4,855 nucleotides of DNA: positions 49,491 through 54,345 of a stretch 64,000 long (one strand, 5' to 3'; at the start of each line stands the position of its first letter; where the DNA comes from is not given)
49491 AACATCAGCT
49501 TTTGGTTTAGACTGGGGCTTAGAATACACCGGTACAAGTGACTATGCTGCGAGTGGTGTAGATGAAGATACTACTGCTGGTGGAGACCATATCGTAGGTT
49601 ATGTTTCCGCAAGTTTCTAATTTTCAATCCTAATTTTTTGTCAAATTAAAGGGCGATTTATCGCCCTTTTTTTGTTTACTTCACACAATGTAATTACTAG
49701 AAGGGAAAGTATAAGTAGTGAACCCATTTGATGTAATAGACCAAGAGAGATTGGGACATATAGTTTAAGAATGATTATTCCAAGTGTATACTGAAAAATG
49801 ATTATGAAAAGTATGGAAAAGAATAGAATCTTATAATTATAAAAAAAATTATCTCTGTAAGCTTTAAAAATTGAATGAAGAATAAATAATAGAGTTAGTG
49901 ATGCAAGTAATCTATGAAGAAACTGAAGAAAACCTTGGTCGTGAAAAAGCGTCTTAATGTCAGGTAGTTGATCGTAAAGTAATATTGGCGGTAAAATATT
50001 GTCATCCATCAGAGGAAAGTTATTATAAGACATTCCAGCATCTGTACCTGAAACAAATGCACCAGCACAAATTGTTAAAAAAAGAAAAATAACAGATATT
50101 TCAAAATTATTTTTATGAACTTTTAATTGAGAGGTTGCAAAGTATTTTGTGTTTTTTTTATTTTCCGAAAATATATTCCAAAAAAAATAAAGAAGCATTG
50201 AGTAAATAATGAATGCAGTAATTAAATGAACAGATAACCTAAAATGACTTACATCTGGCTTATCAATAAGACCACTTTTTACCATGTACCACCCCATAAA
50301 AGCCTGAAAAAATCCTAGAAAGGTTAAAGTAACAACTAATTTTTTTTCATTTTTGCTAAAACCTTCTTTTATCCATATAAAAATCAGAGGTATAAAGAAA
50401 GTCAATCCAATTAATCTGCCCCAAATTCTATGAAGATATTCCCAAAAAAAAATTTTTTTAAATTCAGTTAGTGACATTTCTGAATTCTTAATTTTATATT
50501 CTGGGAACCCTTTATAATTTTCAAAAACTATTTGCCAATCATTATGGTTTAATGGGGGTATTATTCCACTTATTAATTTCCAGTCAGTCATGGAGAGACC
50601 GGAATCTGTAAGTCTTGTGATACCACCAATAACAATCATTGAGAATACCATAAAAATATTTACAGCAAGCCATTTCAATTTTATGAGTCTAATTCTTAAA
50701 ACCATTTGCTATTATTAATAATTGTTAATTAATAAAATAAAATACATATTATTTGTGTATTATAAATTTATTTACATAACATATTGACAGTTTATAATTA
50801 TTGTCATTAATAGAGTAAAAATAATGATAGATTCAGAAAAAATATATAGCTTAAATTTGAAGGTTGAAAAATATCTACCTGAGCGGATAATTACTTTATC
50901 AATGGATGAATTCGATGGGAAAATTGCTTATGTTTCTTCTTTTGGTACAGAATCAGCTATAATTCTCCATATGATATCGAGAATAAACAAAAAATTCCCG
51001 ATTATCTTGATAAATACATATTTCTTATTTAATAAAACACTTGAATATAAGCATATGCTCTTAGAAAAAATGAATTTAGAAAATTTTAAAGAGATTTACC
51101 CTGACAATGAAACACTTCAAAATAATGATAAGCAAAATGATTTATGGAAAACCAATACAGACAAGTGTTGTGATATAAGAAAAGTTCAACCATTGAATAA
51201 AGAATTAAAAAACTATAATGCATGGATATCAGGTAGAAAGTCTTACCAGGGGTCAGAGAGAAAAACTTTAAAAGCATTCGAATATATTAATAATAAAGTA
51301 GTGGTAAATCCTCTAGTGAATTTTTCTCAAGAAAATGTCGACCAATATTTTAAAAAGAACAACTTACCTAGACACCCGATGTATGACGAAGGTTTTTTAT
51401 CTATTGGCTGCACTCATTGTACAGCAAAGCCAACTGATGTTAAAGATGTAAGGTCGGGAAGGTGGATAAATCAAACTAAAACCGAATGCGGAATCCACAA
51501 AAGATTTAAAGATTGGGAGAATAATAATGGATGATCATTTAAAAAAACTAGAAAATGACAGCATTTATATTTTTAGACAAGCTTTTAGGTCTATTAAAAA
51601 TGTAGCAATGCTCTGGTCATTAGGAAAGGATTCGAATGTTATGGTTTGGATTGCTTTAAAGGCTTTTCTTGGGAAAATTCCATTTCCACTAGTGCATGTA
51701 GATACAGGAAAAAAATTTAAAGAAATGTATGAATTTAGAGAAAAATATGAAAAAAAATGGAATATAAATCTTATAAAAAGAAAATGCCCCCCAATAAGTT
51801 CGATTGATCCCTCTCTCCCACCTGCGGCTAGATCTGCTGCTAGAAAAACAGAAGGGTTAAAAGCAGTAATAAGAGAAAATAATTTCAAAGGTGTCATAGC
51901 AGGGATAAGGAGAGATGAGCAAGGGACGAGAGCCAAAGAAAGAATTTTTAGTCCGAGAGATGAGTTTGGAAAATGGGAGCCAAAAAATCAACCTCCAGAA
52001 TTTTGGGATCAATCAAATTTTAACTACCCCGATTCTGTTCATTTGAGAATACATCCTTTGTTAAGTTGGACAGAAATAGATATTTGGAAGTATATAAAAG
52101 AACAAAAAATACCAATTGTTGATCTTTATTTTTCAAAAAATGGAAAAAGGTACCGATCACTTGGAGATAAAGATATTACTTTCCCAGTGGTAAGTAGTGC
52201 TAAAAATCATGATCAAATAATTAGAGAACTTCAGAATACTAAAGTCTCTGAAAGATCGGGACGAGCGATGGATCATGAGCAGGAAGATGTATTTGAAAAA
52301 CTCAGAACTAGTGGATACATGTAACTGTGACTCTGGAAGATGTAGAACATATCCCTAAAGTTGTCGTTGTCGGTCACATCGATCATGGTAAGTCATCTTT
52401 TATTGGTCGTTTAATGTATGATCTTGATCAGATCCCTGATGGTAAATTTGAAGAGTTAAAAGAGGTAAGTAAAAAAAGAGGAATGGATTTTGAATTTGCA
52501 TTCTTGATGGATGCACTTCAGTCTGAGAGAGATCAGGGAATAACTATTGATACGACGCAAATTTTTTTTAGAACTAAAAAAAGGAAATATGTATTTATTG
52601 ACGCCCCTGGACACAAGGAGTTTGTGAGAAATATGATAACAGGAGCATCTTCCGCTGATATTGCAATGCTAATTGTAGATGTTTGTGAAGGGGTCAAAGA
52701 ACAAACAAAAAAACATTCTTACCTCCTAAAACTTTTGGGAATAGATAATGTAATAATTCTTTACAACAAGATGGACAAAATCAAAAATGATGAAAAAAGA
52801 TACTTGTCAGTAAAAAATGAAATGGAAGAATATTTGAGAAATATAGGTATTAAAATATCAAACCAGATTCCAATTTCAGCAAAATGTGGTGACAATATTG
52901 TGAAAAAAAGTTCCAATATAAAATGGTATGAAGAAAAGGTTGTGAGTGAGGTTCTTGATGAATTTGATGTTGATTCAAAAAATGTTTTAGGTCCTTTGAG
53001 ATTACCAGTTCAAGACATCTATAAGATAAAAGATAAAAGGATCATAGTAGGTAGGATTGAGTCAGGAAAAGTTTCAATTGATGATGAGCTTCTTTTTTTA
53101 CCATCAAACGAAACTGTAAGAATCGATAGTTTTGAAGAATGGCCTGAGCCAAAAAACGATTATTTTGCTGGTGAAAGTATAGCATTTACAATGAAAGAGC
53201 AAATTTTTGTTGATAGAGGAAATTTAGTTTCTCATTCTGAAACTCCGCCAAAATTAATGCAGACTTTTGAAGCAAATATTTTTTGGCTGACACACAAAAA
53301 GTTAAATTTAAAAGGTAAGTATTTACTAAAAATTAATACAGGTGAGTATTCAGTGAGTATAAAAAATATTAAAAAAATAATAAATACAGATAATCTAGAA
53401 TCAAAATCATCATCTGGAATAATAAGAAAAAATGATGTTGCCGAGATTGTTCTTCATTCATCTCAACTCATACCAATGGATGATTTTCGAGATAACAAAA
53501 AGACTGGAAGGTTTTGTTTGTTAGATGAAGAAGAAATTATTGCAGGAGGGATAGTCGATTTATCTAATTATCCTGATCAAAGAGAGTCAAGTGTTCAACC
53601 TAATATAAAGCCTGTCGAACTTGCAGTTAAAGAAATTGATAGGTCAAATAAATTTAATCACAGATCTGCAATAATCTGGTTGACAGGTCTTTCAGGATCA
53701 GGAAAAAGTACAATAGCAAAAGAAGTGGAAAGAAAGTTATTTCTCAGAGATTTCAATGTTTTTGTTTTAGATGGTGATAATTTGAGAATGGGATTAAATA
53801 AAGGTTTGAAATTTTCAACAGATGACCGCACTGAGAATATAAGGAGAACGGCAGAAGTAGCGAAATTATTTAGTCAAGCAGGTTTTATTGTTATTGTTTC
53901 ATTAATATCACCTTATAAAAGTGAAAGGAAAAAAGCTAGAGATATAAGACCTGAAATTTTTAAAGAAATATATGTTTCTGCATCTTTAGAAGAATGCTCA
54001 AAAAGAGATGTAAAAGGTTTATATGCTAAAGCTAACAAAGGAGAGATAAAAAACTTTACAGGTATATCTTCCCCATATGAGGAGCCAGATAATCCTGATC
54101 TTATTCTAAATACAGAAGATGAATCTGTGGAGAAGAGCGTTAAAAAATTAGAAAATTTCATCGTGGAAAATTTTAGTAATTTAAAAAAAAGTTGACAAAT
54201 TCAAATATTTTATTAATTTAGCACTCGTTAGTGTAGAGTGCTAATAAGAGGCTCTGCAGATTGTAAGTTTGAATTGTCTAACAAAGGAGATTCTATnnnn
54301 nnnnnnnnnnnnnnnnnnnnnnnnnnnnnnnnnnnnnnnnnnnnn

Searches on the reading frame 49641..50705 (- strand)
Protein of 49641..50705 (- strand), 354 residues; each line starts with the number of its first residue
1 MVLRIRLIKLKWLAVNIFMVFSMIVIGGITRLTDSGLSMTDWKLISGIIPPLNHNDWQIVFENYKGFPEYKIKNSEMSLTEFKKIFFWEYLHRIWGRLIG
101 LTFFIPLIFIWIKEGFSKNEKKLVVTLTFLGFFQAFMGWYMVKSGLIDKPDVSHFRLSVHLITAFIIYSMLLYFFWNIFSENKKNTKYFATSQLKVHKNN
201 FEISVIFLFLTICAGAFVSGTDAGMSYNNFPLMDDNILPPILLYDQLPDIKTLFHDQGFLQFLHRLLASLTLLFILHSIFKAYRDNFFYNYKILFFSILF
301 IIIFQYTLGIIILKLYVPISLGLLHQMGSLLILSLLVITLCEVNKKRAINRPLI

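Call 94: search_protein_families(library=ncbifam, proteins=[window:49641-50705:-], max_evalue=1e-10)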
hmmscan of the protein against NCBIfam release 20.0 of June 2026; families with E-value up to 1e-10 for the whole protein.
window:49641-50705:- (354 aa): 1 family
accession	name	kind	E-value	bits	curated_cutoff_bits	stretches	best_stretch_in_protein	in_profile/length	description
NF045570.1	HemSynCtaAAlphapr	equivalog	8.6e-75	252.1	550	1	11-337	40-365/380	heme A synthase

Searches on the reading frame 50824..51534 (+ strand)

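Call 37: search_protein_families(library=pfam, proteins=[window:50824-51534:+], max_evalue=0.001)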
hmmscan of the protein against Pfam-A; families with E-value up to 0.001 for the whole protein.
window:50824-51534:+ (236 aa): 1 family
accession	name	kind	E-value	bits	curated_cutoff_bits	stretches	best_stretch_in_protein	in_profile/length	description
PF01507.26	PAPS_reduct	-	3e-38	132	22.5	1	34-201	2-174/175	Phosphoadenosine phosphosulfate reductase domain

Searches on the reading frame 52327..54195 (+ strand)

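Call 94: search_protein_families(library=ncbifam, proteins=[window:52327-54195:+], max_evalue=1e-10)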
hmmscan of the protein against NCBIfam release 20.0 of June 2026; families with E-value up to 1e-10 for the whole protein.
window:52327-54195:+ (622 aa): 29 families (the best 25 are shown)
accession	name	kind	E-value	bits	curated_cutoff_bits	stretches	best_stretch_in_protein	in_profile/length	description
NF004035.0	PRK05506.1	subfamily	9.8e-178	592.3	715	1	9-613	24-627/632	bifunctional sulfate adenylyltransferase subunit 1/adenylylsulfate kinase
TIGR02034.1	CysN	subfamily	1.1e-96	324.4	336.1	1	12-402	3-396/406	sulfate adenylyltransferase, large subunit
NF008969.0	PRK12317.1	subfamily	1.3e-96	323.9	502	1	11-410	9-418/426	elongation factor 1-alpha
NF003478.0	PRK05124.1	equivalog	1.1e-94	317.7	590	1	11-446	29-465/475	sulfate adenylyltransferase subunit CysN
TIGR00483.1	EF-1_alpha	equivalog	3.9e-85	285.9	540.1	1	8-410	7-419/427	translation elongation factor EF-1 subunit alpha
TIGR00455.1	apsK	equivalog_domain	5e-68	228.4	138.7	1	435-611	6-183/184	adenylyl-sulfate kinase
NF003013.0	PRK03846.1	subfamily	4.2e-67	225.7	163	1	426-611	7-193/202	adenylyl-sulfate kinase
NF002059.0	PRK00889.1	subfamily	9e-59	198.1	244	1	445-610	3-167/177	adenylyl-sulfate kinase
NF004040.0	PRK05537.1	equivalog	1.9e-51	175.2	669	1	434-608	382-560/572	bifunctional sulfate adenylyltransferase/adenylylsulfate kinase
TIGR00475.1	selB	equivalog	2.8e-41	141.9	242.25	1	12-392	3-345/581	selenocysteine-specific translation elongation factor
NF000766.0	PRK00049.1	subfamily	8.9e-38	130.1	449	1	11-324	14-317/396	elongation factor Tu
NF004041.0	PRK05541.1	subfamily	5.5e-37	127.5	127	1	443-612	3-170/176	adenylyl-sulfate kinase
NF009373.0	PRK12736.1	subfamily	9.5e-37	126.7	452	1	12-324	15-315/394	elongation factor Tu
NF009372.0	PRK12735.1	subfamily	1.8e-35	122.5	479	1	11-322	14-315/396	elongation factor Tu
TIGR00485.1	EF-Tu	equivalog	5.9e-35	120.7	522.4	1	11-323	14-314/394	elongation factor Tu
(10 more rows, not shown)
